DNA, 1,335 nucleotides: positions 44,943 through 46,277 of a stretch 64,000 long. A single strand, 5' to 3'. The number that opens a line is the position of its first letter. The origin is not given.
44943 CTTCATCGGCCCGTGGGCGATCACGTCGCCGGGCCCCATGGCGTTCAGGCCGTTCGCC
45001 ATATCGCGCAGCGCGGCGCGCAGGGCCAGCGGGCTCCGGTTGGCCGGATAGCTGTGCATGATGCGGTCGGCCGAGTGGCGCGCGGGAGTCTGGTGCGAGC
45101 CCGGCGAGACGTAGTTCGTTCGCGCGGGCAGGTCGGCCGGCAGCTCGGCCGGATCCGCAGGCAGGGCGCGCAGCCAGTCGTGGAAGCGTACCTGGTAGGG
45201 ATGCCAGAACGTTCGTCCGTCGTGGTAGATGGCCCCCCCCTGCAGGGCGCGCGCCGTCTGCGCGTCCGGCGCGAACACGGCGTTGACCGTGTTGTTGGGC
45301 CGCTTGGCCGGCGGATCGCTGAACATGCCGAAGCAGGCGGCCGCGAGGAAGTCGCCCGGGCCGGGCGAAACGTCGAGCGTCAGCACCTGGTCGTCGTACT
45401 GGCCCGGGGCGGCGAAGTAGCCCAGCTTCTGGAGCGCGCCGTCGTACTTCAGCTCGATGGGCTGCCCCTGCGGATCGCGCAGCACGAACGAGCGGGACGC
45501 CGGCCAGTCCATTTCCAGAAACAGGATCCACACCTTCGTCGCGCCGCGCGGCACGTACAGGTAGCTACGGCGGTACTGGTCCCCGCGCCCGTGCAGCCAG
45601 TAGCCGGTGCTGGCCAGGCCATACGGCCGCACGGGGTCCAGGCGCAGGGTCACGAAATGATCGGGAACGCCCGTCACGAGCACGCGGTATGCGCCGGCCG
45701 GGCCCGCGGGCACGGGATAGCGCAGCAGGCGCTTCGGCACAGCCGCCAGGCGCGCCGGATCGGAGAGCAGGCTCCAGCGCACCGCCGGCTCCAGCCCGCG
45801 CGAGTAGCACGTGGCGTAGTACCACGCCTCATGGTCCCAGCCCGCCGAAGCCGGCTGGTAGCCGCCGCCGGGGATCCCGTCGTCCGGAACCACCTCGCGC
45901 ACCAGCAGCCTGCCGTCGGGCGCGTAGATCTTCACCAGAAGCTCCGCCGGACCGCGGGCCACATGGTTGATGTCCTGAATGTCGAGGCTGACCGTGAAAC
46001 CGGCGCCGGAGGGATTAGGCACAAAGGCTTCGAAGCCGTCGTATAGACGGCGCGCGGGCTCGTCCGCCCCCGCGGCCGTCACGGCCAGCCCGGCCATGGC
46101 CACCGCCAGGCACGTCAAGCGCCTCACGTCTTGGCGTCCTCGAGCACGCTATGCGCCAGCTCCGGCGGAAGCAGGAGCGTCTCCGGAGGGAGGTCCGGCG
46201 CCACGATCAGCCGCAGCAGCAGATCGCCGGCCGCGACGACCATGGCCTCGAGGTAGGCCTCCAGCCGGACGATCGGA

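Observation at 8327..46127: Expanded DUF4838-like family (3 paralogs) co-localised with a second paralogous family of ~860-910 aa secreted proteins of unknown function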

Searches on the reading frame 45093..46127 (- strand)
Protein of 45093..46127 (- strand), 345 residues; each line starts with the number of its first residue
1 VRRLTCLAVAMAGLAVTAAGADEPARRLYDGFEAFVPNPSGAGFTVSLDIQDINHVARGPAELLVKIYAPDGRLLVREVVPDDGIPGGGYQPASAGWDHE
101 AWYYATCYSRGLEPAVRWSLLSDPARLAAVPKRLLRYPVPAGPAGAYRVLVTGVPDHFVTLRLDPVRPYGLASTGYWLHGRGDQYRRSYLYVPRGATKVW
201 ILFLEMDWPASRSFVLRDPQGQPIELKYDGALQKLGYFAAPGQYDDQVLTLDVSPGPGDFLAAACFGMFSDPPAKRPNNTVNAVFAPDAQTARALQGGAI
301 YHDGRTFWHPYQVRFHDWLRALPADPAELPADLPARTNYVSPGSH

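Call 73: predict_structure(alignment_id=A3)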
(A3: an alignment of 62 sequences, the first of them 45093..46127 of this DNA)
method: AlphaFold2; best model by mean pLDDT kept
length: 345 residues; sequences in the alignment: 62
mean_pLDDT: 87.3   pTM: 0.85
mean pLDDT of the five models: 87.3, 87.0, 86.3, 86.1, 85.7
residues with pLDDT >= 90: 207; 70-90: 92; 50-70: 44; < 50: 2
segments of 3 or more residues with pLDDT < 50: none
pLDDT, mean of each block of 10 residues (from residue 1): 71 65 89 97 98 75 94 94 71 62 89 90 92 97 97 93 97 91 96 95 92 96 89 89 96 95 90 62 97 96 88 88 75 75 57
secondary structure, 60 per line:
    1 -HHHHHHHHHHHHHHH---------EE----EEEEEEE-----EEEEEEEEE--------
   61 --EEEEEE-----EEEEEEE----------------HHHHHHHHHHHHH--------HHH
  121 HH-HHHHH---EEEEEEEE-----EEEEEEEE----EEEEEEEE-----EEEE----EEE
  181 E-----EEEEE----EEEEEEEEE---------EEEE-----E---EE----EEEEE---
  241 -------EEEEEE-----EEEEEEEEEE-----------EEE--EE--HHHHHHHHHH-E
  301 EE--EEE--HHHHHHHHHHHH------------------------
elements in order: H2-16 E32-38 E44-52 E63-68 E74-80 H97-109 H118-122 H124-128 E132-139 E145-152 E157-164 E170-173 E178-181 E187-191 E196-204 E214-217 E233-237 E248-253 E259-268 E280-282 H289-298 E300-302 E305-307 H310-321
